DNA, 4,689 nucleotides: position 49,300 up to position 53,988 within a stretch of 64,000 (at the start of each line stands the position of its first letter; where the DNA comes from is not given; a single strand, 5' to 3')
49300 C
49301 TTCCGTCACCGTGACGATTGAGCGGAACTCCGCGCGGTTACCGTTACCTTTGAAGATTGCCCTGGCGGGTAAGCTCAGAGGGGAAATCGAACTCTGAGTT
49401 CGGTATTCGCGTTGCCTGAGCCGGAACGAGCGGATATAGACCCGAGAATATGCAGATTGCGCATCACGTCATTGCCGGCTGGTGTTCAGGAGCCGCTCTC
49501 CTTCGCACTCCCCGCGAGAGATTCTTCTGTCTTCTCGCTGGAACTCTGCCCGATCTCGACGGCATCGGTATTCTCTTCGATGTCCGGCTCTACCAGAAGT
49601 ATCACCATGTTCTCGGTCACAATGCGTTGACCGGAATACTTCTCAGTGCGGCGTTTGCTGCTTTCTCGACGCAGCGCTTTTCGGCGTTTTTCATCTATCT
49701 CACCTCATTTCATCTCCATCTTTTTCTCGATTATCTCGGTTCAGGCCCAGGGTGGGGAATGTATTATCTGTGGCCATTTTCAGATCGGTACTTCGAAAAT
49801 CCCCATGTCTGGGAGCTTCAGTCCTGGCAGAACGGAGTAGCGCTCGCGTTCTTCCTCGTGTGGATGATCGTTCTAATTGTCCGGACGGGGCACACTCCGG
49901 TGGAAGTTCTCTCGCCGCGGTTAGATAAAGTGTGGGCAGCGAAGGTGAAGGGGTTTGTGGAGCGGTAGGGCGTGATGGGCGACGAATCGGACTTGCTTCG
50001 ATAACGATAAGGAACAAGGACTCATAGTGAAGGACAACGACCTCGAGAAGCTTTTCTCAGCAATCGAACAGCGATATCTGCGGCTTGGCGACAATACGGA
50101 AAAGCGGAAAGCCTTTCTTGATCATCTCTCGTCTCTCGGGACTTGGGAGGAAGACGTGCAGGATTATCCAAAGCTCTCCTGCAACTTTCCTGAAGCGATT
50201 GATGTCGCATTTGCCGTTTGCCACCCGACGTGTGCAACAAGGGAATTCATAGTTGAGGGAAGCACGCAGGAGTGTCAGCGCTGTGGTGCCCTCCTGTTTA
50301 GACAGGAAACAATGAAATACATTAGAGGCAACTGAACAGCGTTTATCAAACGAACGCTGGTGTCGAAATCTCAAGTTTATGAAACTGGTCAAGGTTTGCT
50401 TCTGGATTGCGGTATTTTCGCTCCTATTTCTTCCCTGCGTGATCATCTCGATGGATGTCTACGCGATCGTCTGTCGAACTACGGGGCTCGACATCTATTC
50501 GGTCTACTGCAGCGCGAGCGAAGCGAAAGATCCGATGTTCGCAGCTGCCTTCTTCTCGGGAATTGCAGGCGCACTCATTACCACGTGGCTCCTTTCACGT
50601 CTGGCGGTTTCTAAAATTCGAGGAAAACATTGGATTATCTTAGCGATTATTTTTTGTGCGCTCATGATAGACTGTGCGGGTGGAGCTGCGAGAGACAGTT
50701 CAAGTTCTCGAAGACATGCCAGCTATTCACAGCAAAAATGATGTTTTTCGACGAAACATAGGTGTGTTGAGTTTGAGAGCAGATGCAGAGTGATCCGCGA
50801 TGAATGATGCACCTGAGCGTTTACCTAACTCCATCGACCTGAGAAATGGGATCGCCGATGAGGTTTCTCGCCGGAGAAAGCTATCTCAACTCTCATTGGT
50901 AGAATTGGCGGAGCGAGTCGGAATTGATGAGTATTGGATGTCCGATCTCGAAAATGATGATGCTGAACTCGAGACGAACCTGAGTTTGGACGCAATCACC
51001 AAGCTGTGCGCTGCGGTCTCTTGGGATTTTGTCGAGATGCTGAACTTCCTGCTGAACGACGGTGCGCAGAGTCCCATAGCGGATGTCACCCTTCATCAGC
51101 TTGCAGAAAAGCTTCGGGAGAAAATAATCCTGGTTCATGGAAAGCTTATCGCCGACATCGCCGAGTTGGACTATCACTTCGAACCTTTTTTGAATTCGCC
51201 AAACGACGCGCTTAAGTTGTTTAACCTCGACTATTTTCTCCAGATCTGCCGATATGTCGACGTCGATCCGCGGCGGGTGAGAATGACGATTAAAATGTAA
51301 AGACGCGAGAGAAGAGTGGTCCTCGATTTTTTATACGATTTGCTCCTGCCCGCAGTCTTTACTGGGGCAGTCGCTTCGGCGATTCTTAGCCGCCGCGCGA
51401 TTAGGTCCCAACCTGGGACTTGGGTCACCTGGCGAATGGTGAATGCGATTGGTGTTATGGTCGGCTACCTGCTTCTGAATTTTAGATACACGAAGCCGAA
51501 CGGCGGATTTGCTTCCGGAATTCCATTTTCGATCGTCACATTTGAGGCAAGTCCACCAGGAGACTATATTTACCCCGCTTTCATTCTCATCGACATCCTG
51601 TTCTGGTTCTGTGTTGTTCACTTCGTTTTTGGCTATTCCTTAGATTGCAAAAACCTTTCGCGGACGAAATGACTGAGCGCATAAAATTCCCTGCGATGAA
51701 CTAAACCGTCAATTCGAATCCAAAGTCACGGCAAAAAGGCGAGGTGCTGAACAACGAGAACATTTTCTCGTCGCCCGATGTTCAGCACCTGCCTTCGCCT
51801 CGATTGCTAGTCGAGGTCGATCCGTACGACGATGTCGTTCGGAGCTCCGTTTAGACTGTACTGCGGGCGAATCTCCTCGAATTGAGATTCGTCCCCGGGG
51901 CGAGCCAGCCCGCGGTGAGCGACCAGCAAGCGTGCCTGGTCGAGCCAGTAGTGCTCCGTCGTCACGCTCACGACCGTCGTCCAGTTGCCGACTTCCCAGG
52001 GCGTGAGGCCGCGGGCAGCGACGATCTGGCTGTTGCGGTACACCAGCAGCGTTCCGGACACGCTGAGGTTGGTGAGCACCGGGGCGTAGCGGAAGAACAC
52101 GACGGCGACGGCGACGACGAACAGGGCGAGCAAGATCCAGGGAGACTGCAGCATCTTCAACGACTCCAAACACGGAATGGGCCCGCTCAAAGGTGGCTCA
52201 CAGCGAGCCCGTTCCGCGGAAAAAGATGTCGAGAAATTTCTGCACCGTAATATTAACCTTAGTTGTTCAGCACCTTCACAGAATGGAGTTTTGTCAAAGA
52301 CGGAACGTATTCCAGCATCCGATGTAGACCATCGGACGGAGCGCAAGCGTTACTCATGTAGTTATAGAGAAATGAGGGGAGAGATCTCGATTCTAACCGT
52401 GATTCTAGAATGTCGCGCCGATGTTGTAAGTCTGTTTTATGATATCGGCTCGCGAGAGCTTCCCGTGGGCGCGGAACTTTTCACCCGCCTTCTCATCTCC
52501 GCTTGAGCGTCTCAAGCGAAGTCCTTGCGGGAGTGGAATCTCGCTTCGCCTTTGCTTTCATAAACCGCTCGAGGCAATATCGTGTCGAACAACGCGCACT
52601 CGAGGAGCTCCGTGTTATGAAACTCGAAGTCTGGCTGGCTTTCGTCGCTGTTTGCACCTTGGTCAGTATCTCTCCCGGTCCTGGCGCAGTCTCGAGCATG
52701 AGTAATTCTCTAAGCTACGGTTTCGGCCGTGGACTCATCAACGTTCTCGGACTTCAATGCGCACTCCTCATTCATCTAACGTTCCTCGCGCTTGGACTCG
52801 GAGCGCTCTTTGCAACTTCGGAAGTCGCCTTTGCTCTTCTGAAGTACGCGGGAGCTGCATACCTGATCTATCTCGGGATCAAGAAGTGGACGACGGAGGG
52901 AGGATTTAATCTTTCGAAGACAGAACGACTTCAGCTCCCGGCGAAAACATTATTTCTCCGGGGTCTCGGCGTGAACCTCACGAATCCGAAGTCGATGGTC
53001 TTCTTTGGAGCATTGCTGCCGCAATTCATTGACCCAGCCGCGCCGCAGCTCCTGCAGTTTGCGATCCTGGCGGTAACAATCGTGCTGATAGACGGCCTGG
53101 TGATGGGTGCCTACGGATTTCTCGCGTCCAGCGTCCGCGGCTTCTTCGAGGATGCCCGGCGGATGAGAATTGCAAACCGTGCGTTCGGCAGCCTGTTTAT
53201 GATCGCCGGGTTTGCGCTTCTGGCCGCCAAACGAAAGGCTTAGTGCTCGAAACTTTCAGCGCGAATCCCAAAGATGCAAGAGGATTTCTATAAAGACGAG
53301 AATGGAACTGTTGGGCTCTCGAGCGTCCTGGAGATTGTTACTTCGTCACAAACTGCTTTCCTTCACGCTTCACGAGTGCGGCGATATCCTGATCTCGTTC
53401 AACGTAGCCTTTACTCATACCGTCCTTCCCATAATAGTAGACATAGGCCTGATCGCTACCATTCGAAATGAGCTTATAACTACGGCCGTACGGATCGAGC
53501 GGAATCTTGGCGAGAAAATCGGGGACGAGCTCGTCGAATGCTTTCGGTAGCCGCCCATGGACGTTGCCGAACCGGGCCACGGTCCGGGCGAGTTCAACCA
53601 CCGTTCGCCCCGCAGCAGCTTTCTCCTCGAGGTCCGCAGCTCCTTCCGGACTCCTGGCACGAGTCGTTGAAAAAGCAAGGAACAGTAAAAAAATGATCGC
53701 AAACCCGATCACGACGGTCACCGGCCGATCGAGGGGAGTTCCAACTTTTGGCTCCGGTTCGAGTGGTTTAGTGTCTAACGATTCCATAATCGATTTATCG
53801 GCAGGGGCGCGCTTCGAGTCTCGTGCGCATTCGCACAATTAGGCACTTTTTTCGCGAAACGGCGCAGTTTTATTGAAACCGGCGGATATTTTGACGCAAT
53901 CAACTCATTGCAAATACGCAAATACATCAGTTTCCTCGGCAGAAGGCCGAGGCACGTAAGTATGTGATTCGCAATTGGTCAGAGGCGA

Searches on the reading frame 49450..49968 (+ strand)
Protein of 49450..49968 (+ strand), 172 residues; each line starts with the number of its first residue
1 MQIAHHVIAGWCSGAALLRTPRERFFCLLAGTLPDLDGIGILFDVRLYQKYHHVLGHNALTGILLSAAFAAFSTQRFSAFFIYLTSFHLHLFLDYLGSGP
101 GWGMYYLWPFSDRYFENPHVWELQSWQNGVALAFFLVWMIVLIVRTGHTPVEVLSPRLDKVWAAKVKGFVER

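Call 14: search_protein_families(library=pfam, proteins=[window:49450-49968:+], max_evalue=0.01)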
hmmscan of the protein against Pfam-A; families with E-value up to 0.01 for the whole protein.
window:49450-49968:+ (172 aa): 1 family
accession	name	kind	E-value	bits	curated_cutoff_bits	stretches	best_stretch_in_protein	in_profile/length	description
PF04307.19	YdjM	-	9.3e-12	45.2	29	1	1-142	1-167/176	YdjM inner membrane protein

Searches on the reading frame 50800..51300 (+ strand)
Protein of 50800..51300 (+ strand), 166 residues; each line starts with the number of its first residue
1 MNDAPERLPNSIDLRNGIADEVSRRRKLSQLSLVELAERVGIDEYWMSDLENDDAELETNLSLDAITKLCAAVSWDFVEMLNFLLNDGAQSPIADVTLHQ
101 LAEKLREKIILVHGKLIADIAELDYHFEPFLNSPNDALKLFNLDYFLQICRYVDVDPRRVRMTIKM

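Call 14: search_protein_families(library=pfam, proteins=[window:50800-51300:+], max_evalue=0.01)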
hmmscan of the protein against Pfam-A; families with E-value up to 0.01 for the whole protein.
window:50800-51300:+ (166 aa): 2 families
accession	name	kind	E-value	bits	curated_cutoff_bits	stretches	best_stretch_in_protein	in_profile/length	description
PF13443.12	HTH_26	-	8.4e-05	23.2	22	1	27-79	7-56/63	Cro/C1-type HTH DNA-binding domain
PF13560.12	HTH_31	-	0.0018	19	27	1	21-71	5-52/64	Helix-turn-helix domain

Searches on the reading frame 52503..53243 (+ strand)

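Call 14: search_protein_families(library=pfam, proteins=[window:52503-53243:+], max_evalue=0.01)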
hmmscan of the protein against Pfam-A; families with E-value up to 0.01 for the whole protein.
window:52503-53243:+ (246 aa): 1 family
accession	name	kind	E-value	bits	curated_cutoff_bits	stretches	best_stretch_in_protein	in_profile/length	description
PF01810.24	LysE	-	4e-35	121.5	25.6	1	54-241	3-191/193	LysE type translocator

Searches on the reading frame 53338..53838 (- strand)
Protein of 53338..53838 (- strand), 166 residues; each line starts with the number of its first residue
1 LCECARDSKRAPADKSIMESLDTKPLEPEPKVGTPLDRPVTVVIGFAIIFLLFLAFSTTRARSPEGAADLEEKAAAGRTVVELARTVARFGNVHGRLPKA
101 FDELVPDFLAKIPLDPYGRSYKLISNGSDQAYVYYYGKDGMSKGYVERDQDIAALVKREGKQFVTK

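Call 14: search_protein_families(library=pfam, proteins=[window:53338-53838:-], max_evalue=0.01)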
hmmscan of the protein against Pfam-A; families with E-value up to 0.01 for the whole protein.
window:53338-53838:- (166 aa): 1 family
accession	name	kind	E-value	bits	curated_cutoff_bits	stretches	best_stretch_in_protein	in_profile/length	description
PF08334.16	T2SSG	-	0.00034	21.1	21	1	108-152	60-105/108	Type II secretion system (T2SS), protein G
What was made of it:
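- Checked: A divergent T2SSG-like gene lies at 53338-53838 (-) (Pfam E 3.4e-4, borderline, call 14).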
